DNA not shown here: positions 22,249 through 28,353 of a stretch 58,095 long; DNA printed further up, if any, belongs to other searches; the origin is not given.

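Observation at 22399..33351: Operon of an anchored Ig-like protein plus two giant secreted paralogues built from an unassigned ~150-170-aa module with a DxDG[DE]G motif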

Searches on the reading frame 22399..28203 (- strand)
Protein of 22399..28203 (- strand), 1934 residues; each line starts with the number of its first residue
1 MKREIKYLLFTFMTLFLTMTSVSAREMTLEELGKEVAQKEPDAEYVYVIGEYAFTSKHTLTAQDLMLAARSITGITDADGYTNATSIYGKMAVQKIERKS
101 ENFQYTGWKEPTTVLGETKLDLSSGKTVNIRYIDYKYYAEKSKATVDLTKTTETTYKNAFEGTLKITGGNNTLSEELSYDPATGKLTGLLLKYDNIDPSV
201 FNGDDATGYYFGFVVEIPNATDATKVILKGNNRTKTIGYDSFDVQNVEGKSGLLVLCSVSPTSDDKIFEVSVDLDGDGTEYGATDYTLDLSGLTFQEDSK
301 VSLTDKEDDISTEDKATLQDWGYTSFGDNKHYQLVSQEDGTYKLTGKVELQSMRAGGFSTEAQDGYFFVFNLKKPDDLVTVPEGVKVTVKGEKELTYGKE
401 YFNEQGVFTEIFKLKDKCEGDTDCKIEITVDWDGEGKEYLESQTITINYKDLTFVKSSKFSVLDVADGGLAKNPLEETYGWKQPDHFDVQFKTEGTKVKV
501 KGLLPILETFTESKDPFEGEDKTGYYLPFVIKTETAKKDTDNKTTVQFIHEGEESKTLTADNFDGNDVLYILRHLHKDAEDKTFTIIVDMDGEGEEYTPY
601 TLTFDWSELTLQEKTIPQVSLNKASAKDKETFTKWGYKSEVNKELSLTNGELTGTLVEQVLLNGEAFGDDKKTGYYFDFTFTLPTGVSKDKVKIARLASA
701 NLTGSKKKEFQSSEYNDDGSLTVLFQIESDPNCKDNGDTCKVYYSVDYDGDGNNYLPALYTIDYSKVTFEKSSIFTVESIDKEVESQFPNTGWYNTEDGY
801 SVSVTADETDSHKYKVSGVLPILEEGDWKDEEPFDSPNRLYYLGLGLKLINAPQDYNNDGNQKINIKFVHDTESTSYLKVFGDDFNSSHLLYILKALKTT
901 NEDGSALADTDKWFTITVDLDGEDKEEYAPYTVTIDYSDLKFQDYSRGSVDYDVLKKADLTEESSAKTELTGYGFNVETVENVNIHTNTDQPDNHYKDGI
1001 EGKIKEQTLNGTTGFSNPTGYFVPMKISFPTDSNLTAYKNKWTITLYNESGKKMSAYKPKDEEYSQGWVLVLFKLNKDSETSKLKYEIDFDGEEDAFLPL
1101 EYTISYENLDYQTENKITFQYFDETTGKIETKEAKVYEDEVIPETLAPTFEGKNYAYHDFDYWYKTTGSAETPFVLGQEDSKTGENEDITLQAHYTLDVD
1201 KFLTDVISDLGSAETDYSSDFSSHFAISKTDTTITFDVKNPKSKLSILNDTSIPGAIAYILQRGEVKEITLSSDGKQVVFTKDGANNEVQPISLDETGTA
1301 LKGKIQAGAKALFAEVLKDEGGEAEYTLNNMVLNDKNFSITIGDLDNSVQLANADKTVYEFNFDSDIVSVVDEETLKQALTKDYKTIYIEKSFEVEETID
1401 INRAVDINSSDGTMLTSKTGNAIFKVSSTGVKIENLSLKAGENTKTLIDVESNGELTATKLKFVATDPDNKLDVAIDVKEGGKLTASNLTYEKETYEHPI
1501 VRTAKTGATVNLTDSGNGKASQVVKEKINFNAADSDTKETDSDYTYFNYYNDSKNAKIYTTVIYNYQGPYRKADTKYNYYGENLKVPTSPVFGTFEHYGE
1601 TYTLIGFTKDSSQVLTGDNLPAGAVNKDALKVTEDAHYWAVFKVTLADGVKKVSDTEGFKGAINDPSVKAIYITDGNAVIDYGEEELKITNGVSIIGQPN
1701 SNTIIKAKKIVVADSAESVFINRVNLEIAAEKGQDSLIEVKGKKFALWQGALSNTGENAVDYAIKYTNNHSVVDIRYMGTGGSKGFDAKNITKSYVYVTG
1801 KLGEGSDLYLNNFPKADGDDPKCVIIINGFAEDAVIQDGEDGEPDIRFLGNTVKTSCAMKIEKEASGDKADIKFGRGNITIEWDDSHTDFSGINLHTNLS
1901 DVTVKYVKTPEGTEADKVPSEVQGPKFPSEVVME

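Call 5: search_protein_families(library=pfam, proteins=[window:22399-28203:-], max_evalue=0.1)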
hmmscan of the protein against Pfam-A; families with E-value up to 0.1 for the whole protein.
window:22399-28203:- (1934 aa): 0 families

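Call 6: search_protein_families(library=ncbifam, proteins=[window:22399-28203:-], max_evalue=0.1)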
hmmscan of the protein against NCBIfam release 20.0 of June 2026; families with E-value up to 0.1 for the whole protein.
window:22399-28203:- (1934 aa): 2 families
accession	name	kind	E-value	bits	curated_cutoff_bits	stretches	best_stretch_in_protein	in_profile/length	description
TIGR03341.1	YhgI_GntY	equivalog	0.0051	16.6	269.35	1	1656-1766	57-160/190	Fe-S biogenesis protein NfuA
TIGR02276.1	beta_rpt_yvtn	repeat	0.057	13.4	27.85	0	1355-1377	3-25/42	beta-propeller repeat protein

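Call 8: search_solved_structures(query=window:22399-28203:-, max_evalue=1)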
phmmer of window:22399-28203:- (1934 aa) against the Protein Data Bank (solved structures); distinct sequences matched with E-value up to 1: 1.
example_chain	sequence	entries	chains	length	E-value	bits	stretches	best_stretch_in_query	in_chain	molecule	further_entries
3pg0_A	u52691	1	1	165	0.059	14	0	308-354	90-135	ThreeFoil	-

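Call 72: list_cluster_members(proteins=[window:22399-28203:-, window:28861-32403:-, window:32428-33351:-, window:28234-28836:-, P0002, P0003, P0004, P0005, P0007])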
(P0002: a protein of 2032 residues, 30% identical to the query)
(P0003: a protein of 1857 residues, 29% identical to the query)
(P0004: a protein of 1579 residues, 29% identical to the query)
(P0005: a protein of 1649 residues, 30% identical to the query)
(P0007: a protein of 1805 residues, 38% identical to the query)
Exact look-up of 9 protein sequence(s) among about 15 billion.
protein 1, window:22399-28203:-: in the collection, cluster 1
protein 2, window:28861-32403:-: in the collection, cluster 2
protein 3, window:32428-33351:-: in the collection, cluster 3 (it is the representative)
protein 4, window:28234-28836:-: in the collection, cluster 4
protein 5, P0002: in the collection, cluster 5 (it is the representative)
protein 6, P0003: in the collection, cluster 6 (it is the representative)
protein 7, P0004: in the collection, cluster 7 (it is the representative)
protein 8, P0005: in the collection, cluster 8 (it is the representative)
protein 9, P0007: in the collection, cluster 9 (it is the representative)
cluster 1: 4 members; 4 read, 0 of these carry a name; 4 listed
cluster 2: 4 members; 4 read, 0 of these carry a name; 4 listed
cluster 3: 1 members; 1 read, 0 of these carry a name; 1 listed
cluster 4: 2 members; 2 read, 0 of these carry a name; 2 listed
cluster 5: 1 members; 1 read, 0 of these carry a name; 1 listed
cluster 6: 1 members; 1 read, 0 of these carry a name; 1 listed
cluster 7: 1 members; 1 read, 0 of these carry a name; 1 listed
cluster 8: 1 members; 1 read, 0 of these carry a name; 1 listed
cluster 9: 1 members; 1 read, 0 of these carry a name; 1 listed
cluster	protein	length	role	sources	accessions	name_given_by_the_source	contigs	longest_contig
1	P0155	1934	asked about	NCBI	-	-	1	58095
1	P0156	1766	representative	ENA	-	-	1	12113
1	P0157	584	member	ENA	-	-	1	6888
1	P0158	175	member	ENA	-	-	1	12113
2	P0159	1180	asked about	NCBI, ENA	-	-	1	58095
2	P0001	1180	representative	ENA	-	-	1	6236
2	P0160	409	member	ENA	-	-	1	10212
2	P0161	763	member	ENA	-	-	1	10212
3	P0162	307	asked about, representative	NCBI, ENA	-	-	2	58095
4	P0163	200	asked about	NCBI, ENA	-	-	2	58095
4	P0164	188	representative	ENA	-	-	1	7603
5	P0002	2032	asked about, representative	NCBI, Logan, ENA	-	-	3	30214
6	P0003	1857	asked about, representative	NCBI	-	-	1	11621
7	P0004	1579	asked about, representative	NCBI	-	-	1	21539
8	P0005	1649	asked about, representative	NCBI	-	-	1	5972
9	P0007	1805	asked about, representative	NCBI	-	-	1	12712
